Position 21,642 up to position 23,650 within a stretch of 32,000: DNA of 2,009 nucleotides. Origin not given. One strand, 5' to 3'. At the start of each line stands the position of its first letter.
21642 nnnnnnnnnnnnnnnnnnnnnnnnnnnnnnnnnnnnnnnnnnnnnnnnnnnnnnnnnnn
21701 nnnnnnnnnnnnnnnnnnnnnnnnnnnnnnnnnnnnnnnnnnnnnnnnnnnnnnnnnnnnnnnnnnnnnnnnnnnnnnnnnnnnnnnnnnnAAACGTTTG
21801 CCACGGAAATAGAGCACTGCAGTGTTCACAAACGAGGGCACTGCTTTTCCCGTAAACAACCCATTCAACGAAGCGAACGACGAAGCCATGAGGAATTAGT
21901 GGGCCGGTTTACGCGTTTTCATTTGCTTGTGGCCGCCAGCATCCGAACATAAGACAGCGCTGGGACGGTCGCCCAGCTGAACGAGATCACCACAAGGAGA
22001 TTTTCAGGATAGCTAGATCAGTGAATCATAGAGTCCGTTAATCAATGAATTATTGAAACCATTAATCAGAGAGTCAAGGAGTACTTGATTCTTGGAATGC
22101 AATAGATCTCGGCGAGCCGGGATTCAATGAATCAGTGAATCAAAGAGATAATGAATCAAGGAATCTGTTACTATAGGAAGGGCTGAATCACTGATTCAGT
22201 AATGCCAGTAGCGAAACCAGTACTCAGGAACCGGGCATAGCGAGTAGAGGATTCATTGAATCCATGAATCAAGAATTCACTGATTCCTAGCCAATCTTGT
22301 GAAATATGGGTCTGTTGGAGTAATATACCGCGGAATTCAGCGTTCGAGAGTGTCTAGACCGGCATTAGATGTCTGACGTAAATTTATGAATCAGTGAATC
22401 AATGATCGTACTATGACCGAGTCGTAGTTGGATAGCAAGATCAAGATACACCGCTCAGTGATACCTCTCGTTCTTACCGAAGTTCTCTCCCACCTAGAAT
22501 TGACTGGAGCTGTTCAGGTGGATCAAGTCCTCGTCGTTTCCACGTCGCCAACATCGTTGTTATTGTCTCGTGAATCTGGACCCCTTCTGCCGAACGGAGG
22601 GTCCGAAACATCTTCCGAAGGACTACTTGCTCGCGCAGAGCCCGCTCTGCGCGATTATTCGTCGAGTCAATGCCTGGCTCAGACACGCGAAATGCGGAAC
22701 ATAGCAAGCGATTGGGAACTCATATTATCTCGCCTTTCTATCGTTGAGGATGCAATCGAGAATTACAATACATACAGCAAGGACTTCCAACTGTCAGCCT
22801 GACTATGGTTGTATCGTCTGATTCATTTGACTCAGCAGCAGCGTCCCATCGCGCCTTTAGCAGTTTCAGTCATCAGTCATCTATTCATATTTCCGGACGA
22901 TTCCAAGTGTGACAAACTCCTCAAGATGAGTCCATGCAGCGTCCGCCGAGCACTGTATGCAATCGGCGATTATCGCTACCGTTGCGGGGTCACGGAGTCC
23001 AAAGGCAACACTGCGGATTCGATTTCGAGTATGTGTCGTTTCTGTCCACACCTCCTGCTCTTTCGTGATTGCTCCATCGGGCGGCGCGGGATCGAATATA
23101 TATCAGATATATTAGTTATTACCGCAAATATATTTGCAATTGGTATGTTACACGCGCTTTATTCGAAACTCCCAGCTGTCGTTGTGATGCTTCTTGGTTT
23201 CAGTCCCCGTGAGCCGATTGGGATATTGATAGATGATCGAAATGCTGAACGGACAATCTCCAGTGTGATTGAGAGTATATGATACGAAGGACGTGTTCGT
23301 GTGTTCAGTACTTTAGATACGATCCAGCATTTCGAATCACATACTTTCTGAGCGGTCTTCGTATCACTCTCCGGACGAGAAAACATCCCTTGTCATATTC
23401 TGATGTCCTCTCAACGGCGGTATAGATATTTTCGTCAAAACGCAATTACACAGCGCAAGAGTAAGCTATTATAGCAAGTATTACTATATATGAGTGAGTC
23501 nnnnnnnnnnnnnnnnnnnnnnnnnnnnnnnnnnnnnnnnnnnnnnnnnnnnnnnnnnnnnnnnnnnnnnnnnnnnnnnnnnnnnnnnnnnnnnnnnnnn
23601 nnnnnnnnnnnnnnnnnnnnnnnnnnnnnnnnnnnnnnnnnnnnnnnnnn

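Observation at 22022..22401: Dense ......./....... iteron array in a 640-bp gene-free region: candidate replication origin or partition site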

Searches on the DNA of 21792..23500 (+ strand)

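Call 14: search_dna_similar(query=window:21792-22430:+, collection=plasmids, mode=distant, max_rows=20, max_evalue=0.01)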
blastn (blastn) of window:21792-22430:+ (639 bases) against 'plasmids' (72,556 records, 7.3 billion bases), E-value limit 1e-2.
Records with a match: 17; places in all: 19; records where one place covers at least 80% of the query: 0.
Best place of each record, by identity: 90-95% 2; 80-90% 10; 60-80% 5.
By first word of the organism name: Natrinema 3; Haladaptatus 3; Salinigranum 2; Halobacterium 1; Halolamina 1; Halobaculum 1; Halorientalis 1; Haloglomus 1; Halobiforma 1; Haloarcula 1; and 2 more.
By predicted mobility (MOB-suite, as given by PLSDB): non-mobilizable 17.
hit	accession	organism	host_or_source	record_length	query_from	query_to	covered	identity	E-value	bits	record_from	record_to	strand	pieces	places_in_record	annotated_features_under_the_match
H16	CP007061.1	Halobacterium sp. DL1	-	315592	228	630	63%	70.9%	2e-45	191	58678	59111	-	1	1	cobyrinic acid a,c-diamide synthase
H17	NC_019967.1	Natrinema pellirubrum DSM 15624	-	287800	263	632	58%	72.8%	3e-48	200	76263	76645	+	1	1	ParA family protein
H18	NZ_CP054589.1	Halolamina sp. CBA1230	solar salt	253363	263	632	58%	71.4%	3e-43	183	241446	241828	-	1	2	ParA family protein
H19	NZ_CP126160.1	Halobaculum halobium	cell culture,sediment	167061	333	632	47%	72.5%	1e-34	154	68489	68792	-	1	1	ParA family protein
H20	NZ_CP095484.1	Halorientalis litorea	cell culture,salt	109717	397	632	37%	71.4%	6e-20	106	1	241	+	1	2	ParA family protein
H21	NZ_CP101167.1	Haloglomus halophilum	cell culture,salt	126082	579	632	8%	87.0%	5e-8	67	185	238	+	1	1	ParA family protein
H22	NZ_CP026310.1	Salinigranum rubrum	cell culture,marine solar saltern brine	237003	580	630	8%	90.2%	4e-9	71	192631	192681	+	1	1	ParA family protein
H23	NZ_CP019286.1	Halobiforma lacisalsi AJ5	Ayakekumsalt Lake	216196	579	632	8%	85.2%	6e-7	63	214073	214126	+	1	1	ParA family protein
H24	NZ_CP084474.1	Natrinema sp. DC36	cell culture,sediment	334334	579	632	8%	85.2%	6e-7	63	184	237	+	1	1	ParA family protein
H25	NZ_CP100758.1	Natrinema gelatinilyticum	marine sediment,sediment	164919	579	632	8%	85.2%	6e-7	63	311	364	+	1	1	ParA family protein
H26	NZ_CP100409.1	Haloarcula marina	cell culture,sediment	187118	578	630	8%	86.8%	2e-7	65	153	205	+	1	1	ParA family protein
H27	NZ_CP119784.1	Haladaptatus sp. YSMS36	cell culture,sediment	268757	578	630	8%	84.9%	2e-6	61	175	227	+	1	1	ParA family protein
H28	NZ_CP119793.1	Haladaptatus sp. QDMS2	cell culture,sediment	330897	578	630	8%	84.9%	2e-6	61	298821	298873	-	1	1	ParA family protein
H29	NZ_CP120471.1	Haladaptatus sp. DYSN1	cell culture,sediment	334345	578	630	8%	84.9%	2e-6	61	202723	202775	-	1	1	ParA family protein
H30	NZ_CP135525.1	Halomontanus rarus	Salt lake,Salt lake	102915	576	629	8%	83.3%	3e-5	58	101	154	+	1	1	ParA family protein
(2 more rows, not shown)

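Call 16: get_annotated_region(hit=H17, flank=4000)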
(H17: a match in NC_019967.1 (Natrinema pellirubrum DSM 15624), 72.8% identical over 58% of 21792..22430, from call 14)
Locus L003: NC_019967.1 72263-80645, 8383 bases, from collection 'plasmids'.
description: Natrinema pellirubrum DSM 15624 plasmid pNATPE01, complete sequence
organism: Natrinema pellirubrum DSM 15624 (NCBI taxid 797303)
taxonomy: Archaea; Euryarchaeota; Halobacteria; Halobacteriales; Natrialbaceae; Natrinema; Natrinema pellirubrum; Natrinema pellirubrum DSM 15624
host: -; source: -; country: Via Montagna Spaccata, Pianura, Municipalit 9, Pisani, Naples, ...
typing (MOB-suite, as given by PLSDB): non-mobilizable; mating-pair formation MPF_T
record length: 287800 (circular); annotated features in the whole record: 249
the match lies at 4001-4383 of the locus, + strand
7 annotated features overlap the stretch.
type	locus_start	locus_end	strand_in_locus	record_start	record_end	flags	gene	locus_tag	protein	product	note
CDS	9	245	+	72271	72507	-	-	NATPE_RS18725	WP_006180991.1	HepT-like ribonuclease domain-containing protein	-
CDS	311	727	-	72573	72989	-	-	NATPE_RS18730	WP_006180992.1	transcriptional regulator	-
CDS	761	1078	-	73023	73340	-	-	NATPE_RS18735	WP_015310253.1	DUF6516 family protein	-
CDS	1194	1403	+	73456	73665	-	-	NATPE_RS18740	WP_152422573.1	hypothetical protein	-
CDS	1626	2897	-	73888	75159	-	-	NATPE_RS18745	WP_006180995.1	RNA-guided endonuclease TnpB family protein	-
CDS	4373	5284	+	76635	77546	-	-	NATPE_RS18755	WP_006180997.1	ParA family protein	-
CDS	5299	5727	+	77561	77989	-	-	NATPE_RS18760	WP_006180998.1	hypothetical protein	-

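Call 17: get_annotated_region(hit=H16, flank=4000)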
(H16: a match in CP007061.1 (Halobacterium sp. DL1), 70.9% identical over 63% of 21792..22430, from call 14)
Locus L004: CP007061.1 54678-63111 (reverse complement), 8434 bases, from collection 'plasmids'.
description: Halobacterium sp. DL1 plasmid, complete sequence
organism: Halobacterium sp. DL1 (NCBI taxid 751944)
taxonomy: Archaea; Euryarchaeota; Halobacteria; Halobacteriales; Halobacteriaceae; Halobacterium; Halobacterium sp. DL1
host: -; source: -; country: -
typing (MOB-suite, as given by PLSDB): non-mobilizable; mating-pair formation MPF_T
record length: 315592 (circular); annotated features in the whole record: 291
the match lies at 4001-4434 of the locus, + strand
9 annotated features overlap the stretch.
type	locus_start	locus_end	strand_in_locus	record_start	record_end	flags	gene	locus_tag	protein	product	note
CDS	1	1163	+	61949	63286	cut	-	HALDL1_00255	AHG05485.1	transposase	-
CDS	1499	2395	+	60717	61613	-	-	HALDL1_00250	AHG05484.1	hypothetical protein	-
CDS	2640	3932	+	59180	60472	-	-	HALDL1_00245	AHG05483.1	hypothetical protein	-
CDS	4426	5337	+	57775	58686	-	-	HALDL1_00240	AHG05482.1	cobyrinic acid a,c-diamide synthase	-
CDS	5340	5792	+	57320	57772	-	-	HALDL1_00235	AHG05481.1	hypothetical protein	-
CDS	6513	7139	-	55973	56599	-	-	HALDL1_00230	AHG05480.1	halocyanin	-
CDS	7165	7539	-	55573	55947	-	-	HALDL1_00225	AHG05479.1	hypothetical protein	-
CDS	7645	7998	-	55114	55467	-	-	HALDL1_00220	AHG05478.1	hypothetical protein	-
CDS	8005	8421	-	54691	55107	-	-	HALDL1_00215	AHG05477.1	hypothetical protein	-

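Call 18: get_annotated_region(hit=H18, flank=4000)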
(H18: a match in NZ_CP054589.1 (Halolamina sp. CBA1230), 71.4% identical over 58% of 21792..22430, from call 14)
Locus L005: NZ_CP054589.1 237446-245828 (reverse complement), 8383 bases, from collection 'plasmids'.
description: Halolamina sp. CBA1230 plasmid pCBA1230-02, complete sequence
organism: Halolamina sp. CBA1230 (NCBI taxid 1853690)
taxonomy: Archaea; Euryarchaeota; Halobacteria; Halobacteriales; Haloferacaceae; Halolamina; Halolamina sp. CBA1230
host: -; source: solar salt; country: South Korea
typing (MOB-suite, as given by PLSDB): non-mobilizable; mating-pair formation MPF_T
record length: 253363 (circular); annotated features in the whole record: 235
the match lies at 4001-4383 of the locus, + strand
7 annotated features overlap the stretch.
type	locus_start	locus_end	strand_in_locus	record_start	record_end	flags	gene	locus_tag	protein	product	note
CDS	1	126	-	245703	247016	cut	-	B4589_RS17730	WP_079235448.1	RNA-guided endonuclease TnpB family protein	-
CDS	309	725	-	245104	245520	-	-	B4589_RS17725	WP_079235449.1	transcriptional regulator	-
CDS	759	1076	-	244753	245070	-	-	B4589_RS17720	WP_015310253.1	DUF6516 family protein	-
CDS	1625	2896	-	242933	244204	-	-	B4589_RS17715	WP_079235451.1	RNA-guided endonuclease TnpB family protein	-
CDS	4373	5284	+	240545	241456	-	-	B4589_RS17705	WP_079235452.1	ParA family protein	-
CDS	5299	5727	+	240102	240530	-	-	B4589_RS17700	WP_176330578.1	hypothetical protein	-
CDS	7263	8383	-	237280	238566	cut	-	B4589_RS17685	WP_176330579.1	orc1/cdc6 family replication initiation protein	-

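Call 32: get_annotated_region(hit=H19, flank=3000)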
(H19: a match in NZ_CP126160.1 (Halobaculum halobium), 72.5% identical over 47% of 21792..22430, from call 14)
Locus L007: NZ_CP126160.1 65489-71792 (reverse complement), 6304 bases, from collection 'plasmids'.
description: Halobaculum sp. SYNS20 plasmid unnamed2, complete sequence
organism: Halobaculum halobium (NCBI taxid 3032281)
taxonomy: Archaea; Euryarchaeota; Halobacteria; Halobacteriales; Haloferacaceae; Halobaculum; Halobaculum halobium
host: -; source: cell culture,sediment; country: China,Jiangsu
typing (MOB-suite, as given by PLSDB): non-mobilizable; mating-pair formation MPF_T
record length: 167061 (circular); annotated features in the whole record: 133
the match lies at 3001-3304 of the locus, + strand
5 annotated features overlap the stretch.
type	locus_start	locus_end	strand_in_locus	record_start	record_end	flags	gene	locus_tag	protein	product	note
CDS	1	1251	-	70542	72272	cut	-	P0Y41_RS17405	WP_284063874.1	hypothetical protein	-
CDS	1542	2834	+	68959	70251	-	-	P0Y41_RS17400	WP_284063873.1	hypothetical protein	-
CDS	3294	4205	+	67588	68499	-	-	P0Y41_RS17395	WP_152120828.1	ParA family protein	-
CDS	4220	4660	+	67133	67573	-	-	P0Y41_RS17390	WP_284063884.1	hypothetical protein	-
CDS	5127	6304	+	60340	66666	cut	-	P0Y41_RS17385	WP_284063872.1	hypothetical protein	-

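Call 33: get_annotated_region(hit=H22, flank=3000)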
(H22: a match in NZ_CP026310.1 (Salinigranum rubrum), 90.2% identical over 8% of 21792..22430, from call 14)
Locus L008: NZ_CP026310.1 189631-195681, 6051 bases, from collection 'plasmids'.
description: Salinigranum rubrum strain GX10 plasmid unnamed1, complete sequence
organism: Salinigranum rubrum (NCBI taxid 755307)
taxonomy: Archaea; Euryarchaeota; Halobacteria; Halobacteriales; Haloferacaceae; Salinigranum; Salinigranum rubrum
host: -; source: cell culture,marine solar saltern brine; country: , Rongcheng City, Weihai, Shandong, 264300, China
typing (MOB-suite, as given by PLSDB): non-mobilizable
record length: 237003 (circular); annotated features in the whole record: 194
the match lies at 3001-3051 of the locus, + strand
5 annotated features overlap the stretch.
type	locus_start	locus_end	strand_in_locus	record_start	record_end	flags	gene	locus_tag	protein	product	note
CDS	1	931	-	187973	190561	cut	-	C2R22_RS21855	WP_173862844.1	PD-(D/E)XK nuclease family protein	-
CDS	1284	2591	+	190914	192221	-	-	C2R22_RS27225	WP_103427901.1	site-specific integrase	-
CDS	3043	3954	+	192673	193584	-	-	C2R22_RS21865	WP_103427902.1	ParA family protein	-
CDS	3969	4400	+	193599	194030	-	-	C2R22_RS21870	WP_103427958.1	hypothetical protein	-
CDS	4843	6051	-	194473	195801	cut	-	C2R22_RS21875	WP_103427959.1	amidase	-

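Call 34: get_annotated_region(hit=H28, flank=3000)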
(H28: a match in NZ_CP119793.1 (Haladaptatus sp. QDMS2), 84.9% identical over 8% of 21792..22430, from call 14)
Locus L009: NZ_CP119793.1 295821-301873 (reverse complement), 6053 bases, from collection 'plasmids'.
description: Haladaptatus sp. QDMS2 plasmid unnamed2, complete sequence
organism: Haladaptatus sp. QDMS2 (NCBI taxid 3033391)
taxonomy: Archaea; Euryarchaeota; Halobacteria; Halobacteriales; Haladaptataceae; Haladaptatus; Haladaptatus sp. QDMS2
host: -; source: cell culture,sediment; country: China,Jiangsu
typing (MOB-suite, as given by PLSDB): non-mobilizable; mating-pair formation MPF_T
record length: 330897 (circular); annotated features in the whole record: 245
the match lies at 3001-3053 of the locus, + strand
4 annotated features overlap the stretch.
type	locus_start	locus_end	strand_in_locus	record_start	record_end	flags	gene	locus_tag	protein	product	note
CDS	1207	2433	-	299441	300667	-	-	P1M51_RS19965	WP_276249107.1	AAA family ATPase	-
CDS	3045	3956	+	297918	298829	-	-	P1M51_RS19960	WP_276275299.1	ParA family protein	-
CDS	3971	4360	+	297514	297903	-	-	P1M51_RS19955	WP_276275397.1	hypothetical protein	-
CDS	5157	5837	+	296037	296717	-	-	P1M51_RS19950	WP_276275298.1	helix-turn-helix domain-containing protein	-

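Call 35: get_annotated_region(hit=H23, flank=3000)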
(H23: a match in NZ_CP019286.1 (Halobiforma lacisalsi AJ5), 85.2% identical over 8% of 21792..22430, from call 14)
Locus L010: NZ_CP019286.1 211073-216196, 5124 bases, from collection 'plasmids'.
description: Halobiforma lacisalsi AJ5 plasmid pHLAJ5I, complete sequence
organism: Halobiforma lacisalsi AJ5 (NCBI taxid 358396)
taxonomy: Archaea; Euryarchaeota; Halobacteria; Halobacteriales; Natrialbaceae; Halobiforma; Halobiforma lacisalsi; Halobiforma lacisalsi AJ5
host: -; source: Ayakekumsalt Lake; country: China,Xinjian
typing (MOB-suite, as given by PLSDB): non-mobilizable; mating-pair formation MPF_T
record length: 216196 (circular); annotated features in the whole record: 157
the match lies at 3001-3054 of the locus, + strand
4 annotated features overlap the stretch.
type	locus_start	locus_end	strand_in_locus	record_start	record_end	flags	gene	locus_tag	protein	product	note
CDS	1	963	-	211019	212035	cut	-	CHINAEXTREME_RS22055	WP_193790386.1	hypothetical protein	-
CDS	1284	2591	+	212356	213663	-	-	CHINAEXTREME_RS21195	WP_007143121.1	site-specific integrase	-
CDS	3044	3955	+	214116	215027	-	-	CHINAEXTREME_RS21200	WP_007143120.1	ParA family protein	-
CDS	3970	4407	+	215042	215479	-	-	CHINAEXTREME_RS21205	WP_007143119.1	hypothetical protein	-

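Call 51: search_dna_similar(query=window:22420-23500:+, collection=plasmids, mode=distant, max_rows=12, max_evalue=0.001)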
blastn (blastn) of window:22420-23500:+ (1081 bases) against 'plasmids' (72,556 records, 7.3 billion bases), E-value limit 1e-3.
Records with a match: 16; places in all: 30; records where one place covers at least 80% of the query: 0.
Best place of each record, by identity: 95-99% 1; 80-90% 7; 60-80% 8.
By first word of the organism name: Natribaculum 6; Halorubrum 2; Halococcus 2; Natronobeatus 1; Halovenus 1; Halolamina 1; Halomarina 1; Natrinema 1; Salinigranum 1.
By predicted mobility (MOB-suite, as given by PLSDB): non-mobilizable 16.
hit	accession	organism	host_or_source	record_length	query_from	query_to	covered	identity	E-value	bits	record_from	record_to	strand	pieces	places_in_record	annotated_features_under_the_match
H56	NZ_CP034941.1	Halorubrum ezzemoulense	Cell Culture,Hypersaline Lake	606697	4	267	24%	95.1%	1e-113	418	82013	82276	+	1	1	IS66 family transposase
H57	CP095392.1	Natribaculum breve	cell culture,saline soil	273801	5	268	24%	85.2%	2e-78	301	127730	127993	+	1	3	record has no annotation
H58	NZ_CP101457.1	Natronobeatus ordinarius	cell culture,sediment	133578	5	268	24%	85.2%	2e-78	301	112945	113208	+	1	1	IS66 family transposase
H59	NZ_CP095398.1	Natribaculum luteum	cell culture,brine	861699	1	261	24%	85.4%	2e-78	300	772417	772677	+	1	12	IS66 family transposase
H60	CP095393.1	Natribaculum breve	cell culture,saline soil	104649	5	261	24%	85.6%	3e-77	297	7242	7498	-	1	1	none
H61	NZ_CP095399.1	Natribaculum luteum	cell culture,brine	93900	4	261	24%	85.3%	1e-76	295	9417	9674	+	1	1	IS66 family transposase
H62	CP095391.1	Natribaculum breve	cell culture,saline soil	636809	5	261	24%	85.2%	4e-76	293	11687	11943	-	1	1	none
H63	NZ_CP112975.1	Halovenus salina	cell cuture,Isla Bacuta saltern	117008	3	202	19%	83.0%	2e-48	201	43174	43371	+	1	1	none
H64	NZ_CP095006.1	Halococcus dombrowskii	Direct from delivered sample,Rock salt ...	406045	66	261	18%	76.3%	6e-29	137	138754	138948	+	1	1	IS66 family transposase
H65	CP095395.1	Natribaculum longum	cell culture,saline soil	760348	742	954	20%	68.1%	7e-9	71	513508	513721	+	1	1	none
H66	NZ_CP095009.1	Halococcus dombrowskii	Direct from delivered sample,Rock salt ...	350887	66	251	17%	76.1%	3e-26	128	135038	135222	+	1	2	IS66 family transposase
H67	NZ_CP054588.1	Halolamina sp. CBA1230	solar salt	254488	742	889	14%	68.7%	6e-4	55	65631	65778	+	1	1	hypothetical protein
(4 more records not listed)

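Call 53: get_annotated_region(hit=H56, flank=3500)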
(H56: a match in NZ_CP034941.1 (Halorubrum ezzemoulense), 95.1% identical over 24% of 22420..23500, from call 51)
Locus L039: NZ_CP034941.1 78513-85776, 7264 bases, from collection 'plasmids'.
description: Halorubrum ezzemoulense strain Fb21 plasmid megaplasmid, complete sequence
organism: Halorubrum ezzemoulense (NCBI taxid 337243)
taxonomy: Archaea; Euryarchaeota; Halobacteria; Halobacteriales; Haloferacaceae; Halorubrum; Halorubrum ezzemoulense
host: -; source: Cell Culture,Hypersaline Lake; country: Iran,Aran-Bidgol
typing (MOB-suite, as given by PLSDB): non-mobilizable
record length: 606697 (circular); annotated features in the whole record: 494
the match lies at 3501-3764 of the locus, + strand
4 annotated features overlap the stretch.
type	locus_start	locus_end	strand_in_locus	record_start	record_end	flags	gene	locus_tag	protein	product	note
CDS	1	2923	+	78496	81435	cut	-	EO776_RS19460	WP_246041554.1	plasmid replication protein RepH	-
CDS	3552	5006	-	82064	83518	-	-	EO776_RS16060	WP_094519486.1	IS66 family transposase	-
CDS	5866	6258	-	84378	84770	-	-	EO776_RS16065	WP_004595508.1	DoxX family membrane protein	-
CDS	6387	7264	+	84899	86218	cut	-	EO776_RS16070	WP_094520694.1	methyl-accepting chemotaxis protein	GO:0007165 - signal transduction [Evidence IEA]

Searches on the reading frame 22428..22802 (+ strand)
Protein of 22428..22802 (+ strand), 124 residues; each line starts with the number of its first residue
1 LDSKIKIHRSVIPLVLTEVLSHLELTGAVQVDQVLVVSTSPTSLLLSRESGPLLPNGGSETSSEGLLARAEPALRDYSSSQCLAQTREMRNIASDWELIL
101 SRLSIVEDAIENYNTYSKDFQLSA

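Call 11: search_protein_families(library=pfam, proteins=[window:22428-22802:+], max_evalue=0.01)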
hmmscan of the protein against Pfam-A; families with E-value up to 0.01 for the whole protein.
window:22428-22802:+ (124 aa): 1 family
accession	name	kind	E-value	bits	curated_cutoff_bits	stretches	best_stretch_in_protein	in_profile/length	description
PF24033.1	DUF7342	-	0.00077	19.9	31.6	1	84-114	119-149/150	Family of unknown function (DUF7342)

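Call 12: search_protein_families(library=ncbifam, proteins=[window:22428-22802:+], max_evalue=0.01)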
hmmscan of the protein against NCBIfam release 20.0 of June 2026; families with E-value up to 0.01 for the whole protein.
window:22428-22802:+ (124 aa): 0 families
